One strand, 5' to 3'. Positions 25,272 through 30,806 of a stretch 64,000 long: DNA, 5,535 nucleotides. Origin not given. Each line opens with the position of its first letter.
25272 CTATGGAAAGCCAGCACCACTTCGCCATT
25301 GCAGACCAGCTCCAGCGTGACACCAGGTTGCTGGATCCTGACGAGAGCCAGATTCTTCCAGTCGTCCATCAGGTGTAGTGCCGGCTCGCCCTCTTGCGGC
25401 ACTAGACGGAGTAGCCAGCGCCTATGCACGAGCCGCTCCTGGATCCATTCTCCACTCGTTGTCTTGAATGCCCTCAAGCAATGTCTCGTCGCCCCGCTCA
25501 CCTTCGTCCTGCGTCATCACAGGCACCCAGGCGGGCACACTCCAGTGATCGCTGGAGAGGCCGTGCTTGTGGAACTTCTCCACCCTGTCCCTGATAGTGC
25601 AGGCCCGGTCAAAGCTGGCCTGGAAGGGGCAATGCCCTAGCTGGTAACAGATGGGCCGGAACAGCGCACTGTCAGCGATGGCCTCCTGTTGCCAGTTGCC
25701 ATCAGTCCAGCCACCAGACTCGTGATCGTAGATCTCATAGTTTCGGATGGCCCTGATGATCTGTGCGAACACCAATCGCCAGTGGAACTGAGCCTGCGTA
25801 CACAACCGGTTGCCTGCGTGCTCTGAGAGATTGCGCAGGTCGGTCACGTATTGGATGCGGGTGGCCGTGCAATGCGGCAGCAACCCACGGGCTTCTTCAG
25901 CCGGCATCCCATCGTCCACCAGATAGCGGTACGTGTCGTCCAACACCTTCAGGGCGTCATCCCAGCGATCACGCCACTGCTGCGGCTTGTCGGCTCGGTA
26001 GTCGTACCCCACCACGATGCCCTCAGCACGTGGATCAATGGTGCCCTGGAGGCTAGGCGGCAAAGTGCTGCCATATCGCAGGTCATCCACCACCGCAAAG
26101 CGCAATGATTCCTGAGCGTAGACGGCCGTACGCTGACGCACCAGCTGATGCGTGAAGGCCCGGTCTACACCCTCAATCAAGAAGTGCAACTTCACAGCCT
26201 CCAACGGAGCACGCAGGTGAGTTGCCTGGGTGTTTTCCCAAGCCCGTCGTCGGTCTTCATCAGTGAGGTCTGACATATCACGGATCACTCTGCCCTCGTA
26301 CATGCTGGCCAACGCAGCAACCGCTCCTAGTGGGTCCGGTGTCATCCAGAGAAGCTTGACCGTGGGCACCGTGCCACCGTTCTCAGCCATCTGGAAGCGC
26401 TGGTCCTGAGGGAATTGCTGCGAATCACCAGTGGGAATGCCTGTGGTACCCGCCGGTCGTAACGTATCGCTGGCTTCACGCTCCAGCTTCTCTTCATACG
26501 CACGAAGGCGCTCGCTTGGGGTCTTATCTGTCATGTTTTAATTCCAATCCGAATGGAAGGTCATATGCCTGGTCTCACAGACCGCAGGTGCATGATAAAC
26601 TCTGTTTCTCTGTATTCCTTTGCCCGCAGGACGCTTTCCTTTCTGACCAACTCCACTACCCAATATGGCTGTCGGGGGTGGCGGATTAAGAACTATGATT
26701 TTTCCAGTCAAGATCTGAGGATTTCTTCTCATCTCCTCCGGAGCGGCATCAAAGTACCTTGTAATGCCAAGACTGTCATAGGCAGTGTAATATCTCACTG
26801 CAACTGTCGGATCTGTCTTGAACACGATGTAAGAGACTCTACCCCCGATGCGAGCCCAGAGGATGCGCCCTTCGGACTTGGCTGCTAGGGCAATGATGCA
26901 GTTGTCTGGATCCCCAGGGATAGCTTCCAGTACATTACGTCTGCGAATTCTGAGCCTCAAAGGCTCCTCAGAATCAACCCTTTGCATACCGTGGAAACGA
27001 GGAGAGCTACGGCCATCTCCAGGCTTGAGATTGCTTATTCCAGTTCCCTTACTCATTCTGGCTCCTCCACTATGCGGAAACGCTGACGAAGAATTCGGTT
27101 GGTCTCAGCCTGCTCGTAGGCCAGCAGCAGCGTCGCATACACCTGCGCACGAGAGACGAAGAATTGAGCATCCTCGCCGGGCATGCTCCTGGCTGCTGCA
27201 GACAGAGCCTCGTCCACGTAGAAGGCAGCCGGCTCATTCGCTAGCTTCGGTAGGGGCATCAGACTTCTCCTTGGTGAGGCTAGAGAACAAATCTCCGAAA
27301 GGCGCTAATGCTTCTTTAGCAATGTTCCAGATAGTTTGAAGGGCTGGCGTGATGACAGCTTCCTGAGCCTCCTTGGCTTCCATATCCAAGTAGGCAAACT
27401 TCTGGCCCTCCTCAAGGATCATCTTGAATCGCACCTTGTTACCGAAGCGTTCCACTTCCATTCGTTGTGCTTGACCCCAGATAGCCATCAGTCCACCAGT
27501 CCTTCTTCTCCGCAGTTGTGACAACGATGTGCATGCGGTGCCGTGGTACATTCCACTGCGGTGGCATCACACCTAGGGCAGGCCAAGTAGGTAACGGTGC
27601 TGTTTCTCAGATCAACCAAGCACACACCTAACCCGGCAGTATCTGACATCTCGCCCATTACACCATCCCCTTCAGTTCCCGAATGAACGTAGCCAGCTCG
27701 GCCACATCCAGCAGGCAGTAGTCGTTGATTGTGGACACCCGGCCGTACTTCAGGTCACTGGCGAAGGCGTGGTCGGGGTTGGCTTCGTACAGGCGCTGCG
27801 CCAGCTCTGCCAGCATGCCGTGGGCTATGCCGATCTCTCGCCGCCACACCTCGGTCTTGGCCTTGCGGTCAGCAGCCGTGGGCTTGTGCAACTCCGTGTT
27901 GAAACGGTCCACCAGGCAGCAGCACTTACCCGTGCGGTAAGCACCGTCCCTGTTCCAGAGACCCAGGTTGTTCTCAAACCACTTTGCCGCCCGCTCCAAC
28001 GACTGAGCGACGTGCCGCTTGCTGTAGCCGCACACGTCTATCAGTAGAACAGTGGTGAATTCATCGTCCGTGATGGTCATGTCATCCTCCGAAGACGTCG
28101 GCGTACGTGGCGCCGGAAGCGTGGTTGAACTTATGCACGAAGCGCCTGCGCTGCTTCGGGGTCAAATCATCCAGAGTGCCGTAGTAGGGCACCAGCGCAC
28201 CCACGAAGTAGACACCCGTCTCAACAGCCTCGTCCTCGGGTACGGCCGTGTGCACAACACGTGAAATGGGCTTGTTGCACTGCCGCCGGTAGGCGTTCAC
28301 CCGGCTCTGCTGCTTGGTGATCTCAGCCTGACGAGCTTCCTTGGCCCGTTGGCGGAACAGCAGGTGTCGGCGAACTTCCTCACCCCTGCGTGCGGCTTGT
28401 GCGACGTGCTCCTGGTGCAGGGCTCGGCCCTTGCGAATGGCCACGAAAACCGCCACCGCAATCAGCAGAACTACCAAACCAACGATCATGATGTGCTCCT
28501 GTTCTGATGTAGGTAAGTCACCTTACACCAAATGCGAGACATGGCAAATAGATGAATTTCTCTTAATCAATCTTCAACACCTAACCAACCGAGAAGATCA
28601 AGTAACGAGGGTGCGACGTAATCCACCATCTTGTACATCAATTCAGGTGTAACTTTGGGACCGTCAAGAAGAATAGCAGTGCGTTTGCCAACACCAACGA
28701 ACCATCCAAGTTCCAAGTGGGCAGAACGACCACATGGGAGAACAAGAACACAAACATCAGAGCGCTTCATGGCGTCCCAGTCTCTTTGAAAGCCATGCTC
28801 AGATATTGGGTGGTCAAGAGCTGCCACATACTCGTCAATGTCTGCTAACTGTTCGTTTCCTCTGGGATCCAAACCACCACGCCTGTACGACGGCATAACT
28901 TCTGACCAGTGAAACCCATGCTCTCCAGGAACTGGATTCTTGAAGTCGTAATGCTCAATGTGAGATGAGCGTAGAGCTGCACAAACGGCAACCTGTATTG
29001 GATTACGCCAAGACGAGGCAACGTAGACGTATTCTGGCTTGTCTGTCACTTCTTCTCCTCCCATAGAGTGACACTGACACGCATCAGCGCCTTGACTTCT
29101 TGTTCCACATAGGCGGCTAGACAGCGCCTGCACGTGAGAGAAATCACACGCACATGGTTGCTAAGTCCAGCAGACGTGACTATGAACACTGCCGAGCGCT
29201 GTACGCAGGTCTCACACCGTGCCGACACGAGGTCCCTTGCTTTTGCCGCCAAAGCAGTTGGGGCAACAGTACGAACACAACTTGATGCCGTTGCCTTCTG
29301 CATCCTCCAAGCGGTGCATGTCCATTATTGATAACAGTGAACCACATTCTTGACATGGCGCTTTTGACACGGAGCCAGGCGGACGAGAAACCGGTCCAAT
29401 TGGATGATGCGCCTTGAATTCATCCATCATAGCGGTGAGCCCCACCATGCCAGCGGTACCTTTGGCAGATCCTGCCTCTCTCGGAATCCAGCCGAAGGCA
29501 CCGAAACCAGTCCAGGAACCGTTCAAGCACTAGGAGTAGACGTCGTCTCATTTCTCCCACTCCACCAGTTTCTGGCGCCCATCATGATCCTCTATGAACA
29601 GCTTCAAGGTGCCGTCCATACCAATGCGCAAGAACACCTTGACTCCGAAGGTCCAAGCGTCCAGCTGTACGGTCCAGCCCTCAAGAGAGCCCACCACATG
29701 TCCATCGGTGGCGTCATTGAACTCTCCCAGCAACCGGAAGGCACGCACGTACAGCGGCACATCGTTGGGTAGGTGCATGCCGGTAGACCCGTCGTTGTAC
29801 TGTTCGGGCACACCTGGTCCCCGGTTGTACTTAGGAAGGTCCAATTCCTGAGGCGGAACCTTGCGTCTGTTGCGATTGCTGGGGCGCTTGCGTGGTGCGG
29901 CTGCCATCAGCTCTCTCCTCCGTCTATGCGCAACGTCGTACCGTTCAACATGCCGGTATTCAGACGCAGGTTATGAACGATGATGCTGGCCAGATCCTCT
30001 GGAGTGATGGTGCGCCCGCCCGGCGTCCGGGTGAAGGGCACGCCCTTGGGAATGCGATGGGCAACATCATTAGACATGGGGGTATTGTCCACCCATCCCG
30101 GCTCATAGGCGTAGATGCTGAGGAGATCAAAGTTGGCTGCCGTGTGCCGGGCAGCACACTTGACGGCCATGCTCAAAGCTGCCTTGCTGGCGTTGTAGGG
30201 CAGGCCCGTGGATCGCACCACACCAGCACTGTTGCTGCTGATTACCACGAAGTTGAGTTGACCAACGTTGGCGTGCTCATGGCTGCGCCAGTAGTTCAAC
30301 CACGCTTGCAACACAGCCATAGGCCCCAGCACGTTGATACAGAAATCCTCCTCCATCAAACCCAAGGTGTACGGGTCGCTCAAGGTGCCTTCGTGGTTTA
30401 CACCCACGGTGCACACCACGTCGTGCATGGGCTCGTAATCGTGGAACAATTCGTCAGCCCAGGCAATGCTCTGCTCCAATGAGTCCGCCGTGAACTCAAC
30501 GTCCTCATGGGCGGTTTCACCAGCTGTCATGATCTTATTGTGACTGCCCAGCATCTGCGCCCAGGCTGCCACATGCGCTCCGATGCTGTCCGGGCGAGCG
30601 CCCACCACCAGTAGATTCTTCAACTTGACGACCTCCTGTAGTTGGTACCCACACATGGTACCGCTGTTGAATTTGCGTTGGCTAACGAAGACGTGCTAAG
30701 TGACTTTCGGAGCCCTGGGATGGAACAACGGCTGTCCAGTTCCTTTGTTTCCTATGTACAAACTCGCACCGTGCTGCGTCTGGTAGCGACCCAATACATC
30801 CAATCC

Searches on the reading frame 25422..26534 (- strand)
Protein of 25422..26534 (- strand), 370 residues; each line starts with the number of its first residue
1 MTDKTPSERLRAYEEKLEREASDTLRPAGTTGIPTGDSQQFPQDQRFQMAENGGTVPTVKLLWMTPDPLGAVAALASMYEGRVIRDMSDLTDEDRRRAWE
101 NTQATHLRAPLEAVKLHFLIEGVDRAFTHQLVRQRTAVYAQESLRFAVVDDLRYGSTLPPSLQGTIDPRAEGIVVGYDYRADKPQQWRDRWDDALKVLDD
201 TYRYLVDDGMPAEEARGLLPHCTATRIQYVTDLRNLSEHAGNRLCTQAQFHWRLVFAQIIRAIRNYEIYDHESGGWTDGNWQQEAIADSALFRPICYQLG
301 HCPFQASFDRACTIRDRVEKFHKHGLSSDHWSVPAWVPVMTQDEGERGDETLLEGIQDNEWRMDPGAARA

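Call 25: search_protein_families(library=phrogs, proteins=[window:25422-26534:-], max_evalue=0.00001)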
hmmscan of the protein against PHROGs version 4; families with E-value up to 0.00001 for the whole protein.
window:25422-26534:- (370 aa): 3 families
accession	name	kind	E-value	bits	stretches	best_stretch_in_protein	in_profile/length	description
phrog_85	-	DNA, RNA and nucleotide metabolism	3.7e-25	89.6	1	107-267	415-576/866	thymidylate synthase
phrog_35637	-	DNA, RNA and nucleotide metabolism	2e-08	34.7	1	91-262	114-259/366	thymidylate synthase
phrog_22708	-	DNA, RNA and nucleotide metabolism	3.9e-06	27.4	1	106-153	82-130/242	thymidylate synthase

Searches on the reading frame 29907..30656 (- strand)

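Call 65: search_protein_families(library=pfam, proteins=[window:29907-30656:-], max_evalue=0.001)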
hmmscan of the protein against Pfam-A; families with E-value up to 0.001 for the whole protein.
window:29907-30656:- (249 aa): 2 families
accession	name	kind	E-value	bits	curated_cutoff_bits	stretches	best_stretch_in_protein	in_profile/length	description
PF13561.12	adh_short_C2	-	1.8e-11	44.5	27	1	26-247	20-234/236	Enoyl-(Acyl carrier protein) reductase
PF00106.31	adh_short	-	2.8e-09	37.2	26.6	1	53-199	54-191/195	short chain dehydrogenase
